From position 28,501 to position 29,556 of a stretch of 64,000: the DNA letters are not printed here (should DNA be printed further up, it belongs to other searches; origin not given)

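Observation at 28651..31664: Halohydrin-dehalogenase-type SDR protein in an ATGA-coupled operon with a Cys-type sulfatase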

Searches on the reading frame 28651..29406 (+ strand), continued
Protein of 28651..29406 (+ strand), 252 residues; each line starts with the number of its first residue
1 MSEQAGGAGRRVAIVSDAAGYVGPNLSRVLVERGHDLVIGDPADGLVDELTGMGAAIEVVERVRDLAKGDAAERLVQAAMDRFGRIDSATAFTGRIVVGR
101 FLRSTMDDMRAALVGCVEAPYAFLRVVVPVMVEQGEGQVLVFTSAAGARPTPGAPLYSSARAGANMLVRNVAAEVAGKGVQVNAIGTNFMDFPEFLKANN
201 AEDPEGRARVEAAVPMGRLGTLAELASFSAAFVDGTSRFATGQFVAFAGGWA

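Call 66: fold_search(model_id=the predicted structure, library=pdb)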
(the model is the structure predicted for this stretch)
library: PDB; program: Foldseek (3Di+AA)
matches with E <= 10: 2000; with E <= 0.001: 1941
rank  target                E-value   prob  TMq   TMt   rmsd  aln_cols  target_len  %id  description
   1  8h8y_B                2.2e-28  1.00  0.84  0.87   3.5       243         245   62  Crystal structure of AbHheG from Acidimicrobiia bacterium (released 2023-08-02)
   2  7wkq_A                4.0e-28  1.00  0.78  0.80   5.3       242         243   66  Crystal Structure of halohydrin dehalogenase from Acidimicrobiia bacterium (released 2022-02-23)
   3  8h8y_C                7.6e-28  1.00  0.85  0.87   3.4       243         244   62  Crystal structure of AbHheG from Acidimicrobiia bacterium (released 2023-08-02)
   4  8h8y_A                1.2e-27  1.00  0.84  0.86   3.5       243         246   62  Crystal structure of AbHheG from Acidimicrobiia bacterium (released 2023-08-02)
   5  7wkq_D                1.6e-27  1.00  0.78  0.81   5.2       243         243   67  Crystal Structure of halohydrin dehalogenase from Acidimicrobiia bacterium (released 2022-02-23)
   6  8hqp_B                2.2e-27  1.00  0.81  0.84   4.7       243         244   61  Crystal structure of AbHheG mutant from Acidimicrobiia bacterium (released 2023-08-02)
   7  8hqp_A                3.5e-26  1.00  0.79  0.86   3.7       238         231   57  Crystal structure of AbHheG mutant from Acidimicrobiia bacterium (released 2023-08-02)
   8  7wkq_B                3.4e-25  1.00  0.77  0.94   1.8       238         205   57  Crystal Structure of halohydrin dehalogenase from Acidimicrobiia bacterium (released 2022-02-23)
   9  8hqp_D                3.4e-25  1.00  0.78  0.88   3.4       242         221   55  Crystal structure of AbHheG mutant from Acidimicrobiia bacterium (released 2023-08-02)
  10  8hqp_C                1.6e-24  1.00  0.76  0.89   3.7       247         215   52  Crystal structure of AbHheG mutant from Acidimicrobiia bacterium (released 2023-08-02)
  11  6i9u_A                2.0e-24  1.00  0.83  0.81   3.6       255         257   45  Crystal structure of the halohydrin dehalogenase HheG T123W mutant (released 2019-08-21)
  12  6i9u_B                2.1e-24  1.00  0.83  0.81   3.5       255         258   45  Crystal structure of the halohydrin dehalogenase HheG T123W mutant (released 2019-08-21)
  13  6i9w_A                2.9e-24  1.00  0.84  0.82   3.6       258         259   45  Crystal structure of the halohydrin dehalogenase HheG T123G mutant (released 2019-08-21)
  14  7wkq_C                4.9e-24  1.00  0.74  0.95   1.8       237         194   52  Crystal Structure of halohydrin dehalogenase from Acidimicrobiia bacterium (released 2022-02-23)
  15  5o30_B                5.2e-24  1.00  0.83  0.81   3.5       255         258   45  Crystal structure of the novel halohydrin dehalogenase HheG (released 2017-09-13)
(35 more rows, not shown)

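Call 70: list_cluster_members(proteins=[P0001, P0121])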
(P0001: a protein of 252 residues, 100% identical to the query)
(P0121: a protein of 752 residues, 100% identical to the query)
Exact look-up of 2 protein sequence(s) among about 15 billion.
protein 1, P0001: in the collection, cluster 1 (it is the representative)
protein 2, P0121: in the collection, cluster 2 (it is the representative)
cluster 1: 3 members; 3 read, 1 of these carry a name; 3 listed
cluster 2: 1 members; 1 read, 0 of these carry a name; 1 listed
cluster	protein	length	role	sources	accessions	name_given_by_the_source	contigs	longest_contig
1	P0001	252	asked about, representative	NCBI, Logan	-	-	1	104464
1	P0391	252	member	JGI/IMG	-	NAD(P)-dependent dehydrogenase (short-subunit alcohol dehydrogenase family)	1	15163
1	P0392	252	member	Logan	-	-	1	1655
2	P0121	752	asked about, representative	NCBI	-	-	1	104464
